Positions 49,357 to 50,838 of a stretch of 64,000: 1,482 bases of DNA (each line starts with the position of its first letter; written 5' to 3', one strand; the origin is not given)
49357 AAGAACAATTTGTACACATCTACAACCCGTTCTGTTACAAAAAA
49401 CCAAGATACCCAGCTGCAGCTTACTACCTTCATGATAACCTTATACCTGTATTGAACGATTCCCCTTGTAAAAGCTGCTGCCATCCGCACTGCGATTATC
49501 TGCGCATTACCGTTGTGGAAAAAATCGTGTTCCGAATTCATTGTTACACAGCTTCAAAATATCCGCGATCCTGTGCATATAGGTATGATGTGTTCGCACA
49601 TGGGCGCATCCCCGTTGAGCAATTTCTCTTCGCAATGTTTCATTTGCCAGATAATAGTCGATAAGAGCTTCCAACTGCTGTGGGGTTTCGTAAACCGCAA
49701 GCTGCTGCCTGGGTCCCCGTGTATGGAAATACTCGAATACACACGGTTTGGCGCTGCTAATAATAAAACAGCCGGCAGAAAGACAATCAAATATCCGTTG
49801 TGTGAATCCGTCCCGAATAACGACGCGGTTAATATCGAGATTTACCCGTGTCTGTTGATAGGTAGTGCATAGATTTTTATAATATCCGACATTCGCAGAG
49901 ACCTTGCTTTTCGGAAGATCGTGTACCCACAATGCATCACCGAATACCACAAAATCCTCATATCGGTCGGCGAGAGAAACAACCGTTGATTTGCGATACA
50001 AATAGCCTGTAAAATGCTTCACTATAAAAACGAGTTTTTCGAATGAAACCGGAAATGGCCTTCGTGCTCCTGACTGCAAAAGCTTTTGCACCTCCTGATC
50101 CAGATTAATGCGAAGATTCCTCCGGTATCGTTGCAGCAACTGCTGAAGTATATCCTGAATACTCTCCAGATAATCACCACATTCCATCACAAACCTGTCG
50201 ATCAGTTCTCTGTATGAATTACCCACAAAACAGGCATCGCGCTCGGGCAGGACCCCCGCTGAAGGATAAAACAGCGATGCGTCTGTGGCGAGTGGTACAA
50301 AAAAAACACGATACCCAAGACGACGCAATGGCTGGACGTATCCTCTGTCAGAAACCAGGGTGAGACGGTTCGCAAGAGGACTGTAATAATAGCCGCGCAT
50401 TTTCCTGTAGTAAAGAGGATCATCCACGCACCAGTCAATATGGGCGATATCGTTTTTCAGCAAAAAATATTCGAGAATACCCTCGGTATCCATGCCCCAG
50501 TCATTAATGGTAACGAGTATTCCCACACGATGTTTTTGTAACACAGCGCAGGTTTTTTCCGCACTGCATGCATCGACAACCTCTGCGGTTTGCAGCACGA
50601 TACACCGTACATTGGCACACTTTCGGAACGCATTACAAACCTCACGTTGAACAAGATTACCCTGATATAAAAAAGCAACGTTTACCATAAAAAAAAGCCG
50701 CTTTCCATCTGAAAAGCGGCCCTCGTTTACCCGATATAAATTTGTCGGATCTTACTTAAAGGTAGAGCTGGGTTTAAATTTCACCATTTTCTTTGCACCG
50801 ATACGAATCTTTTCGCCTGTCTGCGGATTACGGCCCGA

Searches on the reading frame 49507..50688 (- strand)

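Call 8: search_protein_families(library=ncbifam, proteins=[window:49507-50688:-])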
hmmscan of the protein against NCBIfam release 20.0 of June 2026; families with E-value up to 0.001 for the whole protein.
window:49507-50688:- (393 aa): 0 families

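Call 61: search_protein_families(library=pfam, proteins=[window:49507-50688:-], max_evalue=0.00001)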
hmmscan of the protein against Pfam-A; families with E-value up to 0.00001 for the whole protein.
window:49507-50688:- (393 aa): 1 family
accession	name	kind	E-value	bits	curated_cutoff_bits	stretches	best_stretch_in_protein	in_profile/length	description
PF13524.12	Glyco_trans_1_2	-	2.5e-24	86.3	25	1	244-378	15-143/144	Glycosyl transferase-like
